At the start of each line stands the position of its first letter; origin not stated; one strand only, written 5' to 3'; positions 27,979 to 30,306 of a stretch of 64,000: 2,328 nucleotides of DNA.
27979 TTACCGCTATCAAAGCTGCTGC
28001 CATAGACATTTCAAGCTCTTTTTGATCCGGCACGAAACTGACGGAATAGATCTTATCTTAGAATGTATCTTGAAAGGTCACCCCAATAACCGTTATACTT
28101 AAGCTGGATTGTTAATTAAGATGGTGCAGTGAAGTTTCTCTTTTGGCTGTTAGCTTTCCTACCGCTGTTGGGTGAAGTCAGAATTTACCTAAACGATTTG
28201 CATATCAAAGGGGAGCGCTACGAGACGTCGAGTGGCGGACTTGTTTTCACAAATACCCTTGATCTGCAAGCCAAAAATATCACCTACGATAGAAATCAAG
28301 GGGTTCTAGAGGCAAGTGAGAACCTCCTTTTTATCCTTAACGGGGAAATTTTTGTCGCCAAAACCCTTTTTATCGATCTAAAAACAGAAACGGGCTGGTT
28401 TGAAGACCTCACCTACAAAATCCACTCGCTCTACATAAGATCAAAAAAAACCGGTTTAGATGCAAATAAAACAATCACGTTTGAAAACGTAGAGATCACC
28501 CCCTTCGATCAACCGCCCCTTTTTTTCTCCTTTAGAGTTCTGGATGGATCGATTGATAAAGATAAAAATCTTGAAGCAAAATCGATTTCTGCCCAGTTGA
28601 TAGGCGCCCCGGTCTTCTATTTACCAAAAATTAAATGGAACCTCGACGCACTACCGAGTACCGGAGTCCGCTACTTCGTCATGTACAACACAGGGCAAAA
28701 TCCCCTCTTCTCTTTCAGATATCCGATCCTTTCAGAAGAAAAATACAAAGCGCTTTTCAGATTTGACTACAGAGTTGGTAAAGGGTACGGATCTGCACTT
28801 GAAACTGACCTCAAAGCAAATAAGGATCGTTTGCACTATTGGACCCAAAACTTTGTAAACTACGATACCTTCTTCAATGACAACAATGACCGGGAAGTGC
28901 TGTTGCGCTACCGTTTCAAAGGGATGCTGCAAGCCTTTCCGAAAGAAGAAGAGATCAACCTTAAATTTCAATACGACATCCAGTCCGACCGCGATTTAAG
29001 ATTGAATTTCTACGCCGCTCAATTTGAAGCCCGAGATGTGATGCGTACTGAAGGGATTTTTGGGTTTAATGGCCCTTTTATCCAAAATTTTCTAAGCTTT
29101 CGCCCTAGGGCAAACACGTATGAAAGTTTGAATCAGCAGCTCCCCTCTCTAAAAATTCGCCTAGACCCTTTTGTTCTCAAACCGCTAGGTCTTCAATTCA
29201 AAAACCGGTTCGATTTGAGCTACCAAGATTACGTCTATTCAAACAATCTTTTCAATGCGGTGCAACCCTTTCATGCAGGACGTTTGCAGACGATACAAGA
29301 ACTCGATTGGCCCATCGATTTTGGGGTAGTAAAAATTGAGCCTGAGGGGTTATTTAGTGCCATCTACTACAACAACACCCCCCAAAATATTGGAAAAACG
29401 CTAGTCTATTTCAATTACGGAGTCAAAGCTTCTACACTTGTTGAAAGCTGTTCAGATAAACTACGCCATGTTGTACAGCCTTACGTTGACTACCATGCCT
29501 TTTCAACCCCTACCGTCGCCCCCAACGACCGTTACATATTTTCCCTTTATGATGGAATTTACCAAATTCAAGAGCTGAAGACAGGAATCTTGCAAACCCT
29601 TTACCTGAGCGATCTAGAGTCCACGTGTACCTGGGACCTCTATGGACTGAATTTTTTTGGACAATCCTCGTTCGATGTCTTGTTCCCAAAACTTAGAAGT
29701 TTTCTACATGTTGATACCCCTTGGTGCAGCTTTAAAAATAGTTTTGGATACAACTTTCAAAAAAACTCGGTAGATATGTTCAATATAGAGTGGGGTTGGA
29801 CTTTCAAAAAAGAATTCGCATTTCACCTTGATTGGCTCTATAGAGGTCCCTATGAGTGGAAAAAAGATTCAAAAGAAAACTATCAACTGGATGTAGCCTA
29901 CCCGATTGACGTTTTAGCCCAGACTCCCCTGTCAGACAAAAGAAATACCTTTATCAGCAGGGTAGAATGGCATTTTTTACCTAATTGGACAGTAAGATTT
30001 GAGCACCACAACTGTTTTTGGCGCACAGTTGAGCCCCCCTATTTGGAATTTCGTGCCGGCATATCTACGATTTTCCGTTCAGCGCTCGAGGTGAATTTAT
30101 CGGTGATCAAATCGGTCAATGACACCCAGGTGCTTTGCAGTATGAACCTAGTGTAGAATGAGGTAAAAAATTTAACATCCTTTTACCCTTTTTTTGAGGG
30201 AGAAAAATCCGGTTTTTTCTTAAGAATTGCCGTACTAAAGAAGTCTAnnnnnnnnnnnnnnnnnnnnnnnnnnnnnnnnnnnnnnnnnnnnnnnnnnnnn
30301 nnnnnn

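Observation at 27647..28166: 179-bp triplication splits a GTGA-coupled gene pair and creates two decoy lptD starts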

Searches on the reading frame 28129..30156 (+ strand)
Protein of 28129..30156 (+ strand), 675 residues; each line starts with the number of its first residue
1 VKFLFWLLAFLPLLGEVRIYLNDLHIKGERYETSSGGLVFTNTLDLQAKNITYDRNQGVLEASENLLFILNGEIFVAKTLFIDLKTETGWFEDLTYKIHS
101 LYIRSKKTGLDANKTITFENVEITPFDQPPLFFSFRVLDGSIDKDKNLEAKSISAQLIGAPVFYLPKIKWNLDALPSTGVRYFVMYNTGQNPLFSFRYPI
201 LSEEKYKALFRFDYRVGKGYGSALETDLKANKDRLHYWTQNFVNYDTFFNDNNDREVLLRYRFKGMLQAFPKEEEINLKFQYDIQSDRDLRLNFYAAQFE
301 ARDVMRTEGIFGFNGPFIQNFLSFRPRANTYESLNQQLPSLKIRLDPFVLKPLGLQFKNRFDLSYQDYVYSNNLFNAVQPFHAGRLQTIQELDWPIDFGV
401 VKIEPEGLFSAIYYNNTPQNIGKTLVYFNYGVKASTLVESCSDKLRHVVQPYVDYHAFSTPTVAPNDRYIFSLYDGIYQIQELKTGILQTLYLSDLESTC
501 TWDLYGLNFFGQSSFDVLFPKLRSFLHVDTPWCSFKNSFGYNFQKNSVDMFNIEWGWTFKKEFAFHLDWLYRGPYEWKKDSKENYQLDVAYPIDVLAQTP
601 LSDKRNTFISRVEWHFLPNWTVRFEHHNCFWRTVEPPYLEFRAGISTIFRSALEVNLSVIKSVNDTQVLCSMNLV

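Call 7: search_protein_families(library=pfam, proteins=[window:28129-30156:+])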
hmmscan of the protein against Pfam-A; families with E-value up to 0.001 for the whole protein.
window:28129-30156:+ (675 aa): 0 families

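Call 8: search_protein_families(library=pfam, proteins=[window:28129-30156:+], max_evalue=10)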
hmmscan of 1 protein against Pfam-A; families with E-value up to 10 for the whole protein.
window:28129-30156:+ (675 aa): 0 families

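Call 9: search_protein_families(library=ncbifam, proteins=[window:28129-30156:+], max_evalue=1)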
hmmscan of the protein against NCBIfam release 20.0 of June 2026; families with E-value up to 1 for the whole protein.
window:28129-30156:+ (675 aa): 1 family
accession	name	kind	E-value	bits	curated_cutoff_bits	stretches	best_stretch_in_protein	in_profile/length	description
NF052235.1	CT351_fam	equivalog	1.2e-43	149.6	900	1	255-645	249-639/674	CT351 family outer membrane beta-barrel protein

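Call 12: find_homologous_proteins(query=window:28129-30156:+)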
Query window:28129-30156:+ (675 aa): 13 proteins with E <= 0.001 among 8000 candidates.
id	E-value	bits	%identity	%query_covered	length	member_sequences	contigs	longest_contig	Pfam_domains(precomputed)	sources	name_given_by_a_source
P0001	0.0e+0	1555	99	100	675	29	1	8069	-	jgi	jgi:hypothetical protein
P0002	0.0e+0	1193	74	100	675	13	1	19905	-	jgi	jgi:hypothetical protein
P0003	0.0e+0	1160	72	100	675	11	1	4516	-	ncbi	-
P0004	0.0e+0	1151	71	100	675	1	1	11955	-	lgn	-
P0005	6.1e-288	975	61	100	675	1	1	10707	-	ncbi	ncbi:MAG: hypothetical protein ACOYK9_05550 [Chlamydiia bacterium]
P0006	2.4e-285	967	61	100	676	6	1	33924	-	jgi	jgi:hypothetical protein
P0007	7.1e-285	965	61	100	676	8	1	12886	-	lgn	-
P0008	4.5e-267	906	57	99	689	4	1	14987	-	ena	-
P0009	1.3e-68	251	27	95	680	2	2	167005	-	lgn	-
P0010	2.5e-68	250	29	93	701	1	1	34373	-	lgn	-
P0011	2.1e-62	230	26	95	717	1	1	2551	-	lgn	-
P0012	5.0e-57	212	26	95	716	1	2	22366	-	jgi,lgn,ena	-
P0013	6.4e-56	209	24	94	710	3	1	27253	-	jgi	jgi:hypothetical protein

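Call 15: find_encoding_contigs(protein=P0001, flank=5000, max_places=6)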
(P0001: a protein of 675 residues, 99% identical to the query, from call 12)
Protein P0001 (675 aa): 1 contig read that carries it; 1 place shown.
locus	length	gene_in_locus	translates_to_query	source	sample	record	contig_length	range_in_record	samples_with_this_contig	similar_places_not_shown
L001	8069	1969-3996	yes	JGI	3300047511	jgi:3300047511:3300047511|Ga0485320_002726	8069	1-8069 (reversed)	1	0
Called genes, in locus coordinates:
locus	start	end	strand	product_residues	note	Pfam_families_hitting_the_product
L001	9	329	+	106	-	PF02545:Maf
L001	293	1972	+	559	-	PF03130:HEAT_PBS (faint), PF02985:HEAT (faint), PF13646:HEAT_2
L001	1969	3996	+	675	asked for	-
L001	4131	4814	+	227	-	PF00121:TIM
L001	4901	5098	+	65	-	PF03840:SecG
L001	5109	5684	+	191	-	PF01327:Pep_deformylase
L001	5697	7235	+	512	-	PF13742:tRNA_anti_2, PF01336:tRNA_anti-codon, PF02601:Exonuc_VII_L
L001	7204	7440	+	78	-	PF02609:Exonuc_VII_S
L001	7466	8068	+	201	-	?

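Call 16: find_encoding_contigs(protein=P0002, flank=5000, max_places=4)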
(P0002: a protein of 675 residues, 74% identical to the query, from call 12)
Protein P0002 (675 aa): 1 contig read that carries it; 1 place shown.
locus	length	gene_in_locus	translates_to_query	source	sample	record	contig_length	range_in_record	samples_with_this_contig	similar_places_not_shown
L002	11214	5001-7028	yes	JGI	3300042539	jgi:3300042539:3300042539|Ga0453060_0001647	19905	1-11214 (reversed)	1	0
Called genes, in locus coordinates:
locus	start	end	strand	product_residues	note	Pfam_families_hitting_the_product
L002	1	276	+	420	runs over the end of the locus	PF00571:CBS, PF03471:CorC_HlyC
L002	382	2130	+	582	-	-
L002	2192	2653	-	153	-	-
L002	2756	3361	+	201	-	PF02545:Maf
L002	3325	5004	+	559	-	PF02985:HEAT (faint), PF13646:HEAT_2, PF03130:HEAT_PBS (faint)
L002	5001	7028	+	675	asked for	-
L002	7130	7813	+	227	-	PF00121:TIM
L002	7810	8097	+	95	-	PF03840:SecG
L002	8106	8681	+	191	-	PF01327:Pep_deformylase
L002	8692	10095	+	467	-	PF13742:tRNA_anti_2, PF01336:tRNA_anti-codon, PF02601:Exonuc_VII_L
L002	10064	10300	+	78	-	PF02609:Exonuc_VII_S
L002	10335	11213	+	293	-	?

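Call 21: search_solved_structures(query=window:28129-30156:+, max_evalue=10)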
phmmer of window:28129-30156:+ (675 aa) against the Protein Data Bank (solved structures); distinct sequences matched with E-value up to 10: 0.

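Call 28: find_encoding_contigs(protein=P0003, flank=3000, max_places=3)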
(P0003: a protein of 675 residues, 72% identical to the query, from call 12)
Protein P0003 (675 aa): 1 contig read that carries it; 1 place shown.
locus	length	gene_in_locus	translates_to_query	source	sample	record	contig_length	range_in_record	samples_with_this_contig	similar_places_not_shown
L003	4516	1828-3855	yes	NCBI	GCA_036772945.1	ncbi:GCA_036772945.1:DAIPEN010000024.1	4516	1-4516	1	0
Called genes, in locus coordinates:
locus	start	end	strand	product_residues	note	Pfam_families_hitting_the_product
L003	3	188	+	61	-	?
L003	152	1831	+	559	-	PF02985:HEAT (faint), PF13646:HEAT_2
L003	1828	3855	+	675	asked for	-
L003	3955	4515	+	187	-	?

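Call 29: find_encoding_contigs(protein=P0005, flank=3000, max_places=3)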
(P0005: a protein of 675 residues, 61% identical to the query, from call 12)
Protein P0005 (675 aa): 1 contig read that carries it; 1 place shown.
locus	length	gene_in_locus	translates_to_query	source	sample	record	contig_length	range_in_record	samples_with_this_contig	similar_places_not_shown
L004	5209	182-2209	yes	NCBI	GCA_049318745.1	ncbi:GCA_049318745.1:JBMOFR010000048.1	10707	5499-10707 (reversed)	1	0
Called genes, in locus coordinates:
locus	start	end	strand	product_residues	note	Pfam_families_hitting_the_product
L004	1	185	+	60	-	?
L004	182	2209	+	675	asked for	-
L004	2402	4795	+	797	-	PF03797:Autotransporter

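Call 30: find_encoding_contigs(protein=P0006, flank=3000, max_places=3)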
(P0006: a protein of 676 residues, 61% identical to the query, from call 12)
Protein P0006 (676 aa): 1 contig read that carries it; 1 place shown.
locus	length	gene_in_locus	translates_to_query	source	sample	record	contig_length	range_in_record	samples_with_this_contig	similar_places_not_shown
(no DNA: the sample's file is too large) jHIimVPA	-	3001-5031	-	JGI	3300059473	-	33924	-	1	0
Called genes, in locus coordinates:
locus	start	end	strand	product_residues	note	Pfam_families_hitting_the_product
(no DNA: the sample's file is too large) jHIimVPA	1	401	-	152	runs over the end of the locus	-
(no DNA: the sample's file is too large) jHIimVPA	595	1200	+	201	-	PF02545:Maf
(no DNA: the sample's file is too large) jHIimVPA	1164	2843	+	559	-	PF02985:HEAT (faint), PF13646:HEAT_2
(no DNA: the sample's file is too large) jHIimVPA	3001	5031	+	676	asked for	-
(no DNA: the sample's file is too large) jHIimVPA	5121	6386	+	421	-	-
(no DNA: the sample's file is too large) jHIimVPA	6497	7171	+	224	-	-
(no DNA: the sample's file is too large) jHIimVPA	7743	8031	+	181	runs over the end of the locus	-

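Call 31: find_encoding_contigs(protein=P0007, flank=3000, max_places=3)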
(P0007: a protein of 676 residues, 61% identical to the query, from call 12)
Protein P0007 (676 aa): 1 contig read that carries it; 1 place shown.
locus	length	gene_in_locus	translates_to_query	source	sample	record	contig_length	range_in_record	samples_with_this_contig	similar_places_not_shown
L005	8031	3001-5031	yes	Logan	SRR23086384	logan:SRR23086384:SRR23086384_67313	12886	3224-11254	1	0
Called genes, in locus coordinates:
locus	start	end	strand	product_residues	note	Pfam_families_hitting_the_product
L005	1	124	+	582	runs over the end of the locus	-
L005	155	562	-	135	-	-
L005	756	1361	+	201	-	PF02545:Maf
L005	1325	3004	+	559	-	PF02985:HEAT (faint), PF13646:HEAT_2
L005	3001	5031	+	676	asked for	-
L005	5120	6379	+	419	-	-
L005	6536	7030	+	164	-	-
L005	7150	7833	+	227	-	PF00121:TIM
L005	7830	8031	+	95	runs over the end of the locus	PF03840:SecG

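Call 32: find_encoding_contigs(protein=P0008, flank=3000, max_places=3)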
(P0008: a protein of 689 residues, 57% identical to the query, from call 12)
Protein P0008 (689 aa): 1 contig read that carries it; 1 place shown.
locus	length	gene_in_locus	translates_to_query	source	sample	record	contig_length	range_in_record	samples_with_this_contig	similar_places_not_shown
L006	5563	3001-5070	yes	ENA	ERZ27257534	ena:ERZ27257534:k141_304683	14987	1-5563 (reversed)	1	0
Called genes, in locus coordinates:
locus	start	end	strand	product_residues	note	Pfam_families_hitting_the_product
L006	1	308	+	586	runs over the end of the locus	PF12228:DUF3604 (faint)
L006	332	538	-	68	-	-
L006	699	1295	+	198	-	PF02545:Maf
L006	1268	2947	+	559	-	PF02985:HEAT (faint), PF13646:HEAT_2 (weak), PF03130:HEAT_PBS (faint)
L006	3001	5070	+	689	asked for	-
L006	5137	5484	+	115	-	-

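Call 33: find_encoding_contigs(protein=P0004, flank=3000, max_places=3)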
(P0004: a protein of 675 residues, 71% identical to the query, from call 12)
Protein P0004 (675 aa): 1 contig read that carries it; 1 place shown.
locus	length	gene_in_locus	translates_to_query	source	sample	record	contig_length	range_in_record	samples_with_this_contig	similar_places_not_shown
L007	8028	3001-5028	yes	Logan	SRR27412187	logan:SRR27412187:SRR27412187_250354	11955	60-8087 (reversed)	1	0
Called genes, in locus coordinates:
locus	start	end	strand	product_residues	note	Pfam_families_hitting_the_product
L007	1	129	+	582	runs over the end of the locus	-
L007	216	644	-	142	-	-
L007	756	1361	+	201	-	PF02545:Maf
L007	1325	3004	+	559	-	PF02985:HEAT (faint), PF13646:HEAT_2, PF03130:HEAT_PBS (faint)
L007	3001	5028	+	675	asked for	-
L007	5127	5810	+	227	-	PF00121:TIM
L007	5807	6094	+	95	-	PF03840:SecG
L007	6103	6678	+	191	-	PF01327:Pep_deformylase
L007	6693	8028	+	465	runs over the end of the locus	?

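Call 35: find_related_loci(query=A3, collection=metagenome_contigs, flank=3000)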
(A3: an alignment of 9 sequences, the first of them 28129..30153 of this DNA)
Query A3 (675 aa) in metagenome_contigs; peptide patterns used: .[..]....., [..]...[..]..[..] (x = any residue, [..] = any of these).
412 stretches matched a pattern; 10 encode a relative of the query (tblastn E <= 1e-3); 9 distinct loci.
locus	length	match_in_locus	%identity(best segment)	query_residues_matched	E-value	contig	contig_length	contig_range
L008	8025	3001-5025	95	1-675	0e+0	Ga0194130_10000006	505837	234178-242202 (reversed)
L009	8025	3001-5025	72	1-675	0e+0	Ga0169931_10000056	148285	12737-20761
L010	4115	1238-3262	61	1-675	0e+0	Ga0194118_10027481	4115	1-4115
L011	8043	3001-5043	57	5-675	0e+0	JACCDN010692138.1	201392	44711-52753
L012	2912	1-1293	66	245-675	0e+0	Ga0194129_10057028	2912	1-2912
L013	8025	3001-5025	74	1-675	0e+0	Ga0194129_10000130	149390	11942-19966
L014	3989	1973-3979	32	3-665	6e-101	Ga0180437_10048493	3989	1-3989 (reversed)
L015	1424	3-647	69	461-675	2e-107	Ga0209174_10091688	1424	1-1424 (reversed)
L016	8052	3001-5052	29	7-675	5e-99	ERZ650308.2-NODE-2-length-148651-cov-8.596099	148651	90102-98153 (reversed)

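Call 36: find_related_loci(query=A3, collection=genome_contigs, flank=3000)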
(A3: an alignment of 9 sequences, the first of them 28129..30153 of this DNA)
Query A3 (675 aa) in genome_contigs; peptide patterns used: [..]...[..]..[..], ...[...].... (x = any residue, [..] = any of these).
255 stretches matched a pattern; 12 encode a relative of the query (tblastn E <= 1e-3); 11 distinct loci.
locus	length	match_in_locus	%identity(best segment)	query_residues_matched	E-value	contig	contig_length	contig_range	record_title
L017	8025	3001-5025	95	1-675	0e+0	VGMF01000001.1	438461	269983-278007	MAG: Chlamydiae bacterium isolate K_DeepCast_35m_m2_096 K_DeepCast_35m_m2_096_Ga0194129_10000011, whole genome shotgun s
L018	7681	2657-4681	72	1-675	0e+0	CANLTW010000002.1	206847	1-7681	MAG: Chlamydiae bacterium isolate ZE-3nov15-36 genome assembly, contig: ZE-3nov15-C4, whole genome shotgun sequence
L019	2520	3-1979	61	17-675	0e+0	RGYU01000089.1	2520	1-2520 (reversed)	MAG: Chlamydiae bacterium isolate WBA_3_062 contig_100_88, whole genome shotgun sequence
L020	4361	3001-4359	69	1-453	0e+0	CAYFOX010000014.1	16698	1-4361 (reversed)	MAG TPA_asm: uncultured bacterium isolate ERP107066_co1_15 genome assembly, contig: NODE_1995_length_16698_cov_4.064592,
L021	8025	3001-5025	74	1-675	0e+0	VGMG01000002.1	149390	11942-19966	MAG: Chlamydiae bacterium isolate K_DeepCast_35m_m2_204 K_DeepCast_35m_m2_204_Ga0194129_10000130, whole genome shotgun s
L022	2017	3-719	78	437-675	3e-137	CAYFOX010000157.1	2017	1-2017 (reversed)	MAG TPA_asm: uncultured bacterium isolate ERP107066_co1_15 genome assembly, contig: NODE_107661_length_2017_cov_3.132008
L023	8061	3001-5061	31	1-675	6e-99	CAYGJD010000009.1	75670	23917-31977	MAG TPA_asm: uncultured bacterium isolate ERP117304_co1_192 genome assembly, contig: NODE_429_length_75670_cov_13.227600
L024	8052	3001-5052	29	7-675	6e-99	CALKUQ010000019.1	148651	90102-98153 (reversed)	MAG TPA_asm: uncultured Chlamydiae bacterium isolate SRR6231164_bin.38_CONCOCT_v1.1_MAG genome assembly, contig: ERZ6503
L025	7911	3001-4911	31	36-663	1e-98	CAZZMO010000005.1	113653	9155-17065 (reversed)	MAG TPA_asm: uncultured bacterium isolate SRP124364_co1_403 genome assembly, contig: NODE_44_length_113653_cov_11.692662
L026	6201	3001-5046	28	2-675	7e-87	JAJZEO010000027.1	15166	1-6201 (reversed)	MAG: bacterium isolate LL2.bin32 NODE_4440_length_15166_cov_1.15766, whole genome shotgun sequence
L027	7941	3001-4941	29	32-675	1e-98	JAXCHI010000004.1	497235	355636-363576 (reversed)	MAG: Candidatus Algichlamydia australiensis isolate Cla049 contig_4, whole genome shotgun sequence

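Call 39: predict_structure(alignment_id=A2)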
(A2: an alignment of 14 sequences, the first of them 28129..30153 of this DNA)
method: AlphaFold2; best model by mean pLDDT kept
length: 675 residues; sequences in the alignment: 14
mean_pLDDT: 70.5   pTM: 0.51
mean pLDDT of the five models: 70.5, 66.0, 63.4, 62.7, 61.5
residues with pLDDT >= 90: 67; 70-90: 322; 50-70: 170; < 50: 116
segments of 3 or more residues with pLDDT < 50: 1-15, 249-261, 275-308, 323-340, 370-377, 472-478, 578-591, 599-602
pLDDT, mean of each block of 10 residues (from residue 1): 39 53 78 85 83 86 86 83 86 82 86 86 75 81 86 75 72 61 75 72 66 72 69 65 55 41 55 49 34 32 42 53 44 40 55 65 62 49 72 78 81 75 80 91 93 86 57 49 91 92 89 71 92 90 85 85 85 63 43 55 69 80 86 71 78 79 79 73
secondary structure, 60 per line:
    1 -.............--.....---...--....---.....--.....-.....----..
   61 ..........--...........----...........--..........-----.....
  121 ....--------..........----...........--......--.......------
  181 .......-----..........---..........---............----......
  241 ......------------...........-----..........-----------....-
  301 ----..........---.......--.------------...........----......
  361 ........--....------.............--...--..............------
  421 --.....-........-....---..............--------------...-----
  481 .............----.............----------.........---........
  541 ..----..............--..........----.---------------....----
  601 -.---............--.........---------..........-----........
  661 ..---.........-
elements in order (helices of 4 or more, strands of 3 or more residues): H2-14 E17-21 E25-27 E30-33 E37-41 E44-48 E50-54 E59-70 E73-83 E88-98 E101-110 E116-124 E133-142 E147-157 E160-165 E168-171 E181-187 E193-202 E206-215 E219-230 E235-246 E259-269 E275-284 H296-299 E305-314 E318-324 E340-350 E355-368 H371-374 E381-393 E396-398 E401-414 E423-427 E429-436 E438-441 E445-458 E481-493 E498-510 E521-529 E533-542 E547-560 E563-572 H593-596 E606-617 E620-628 E638-647 E653-662 E666-674
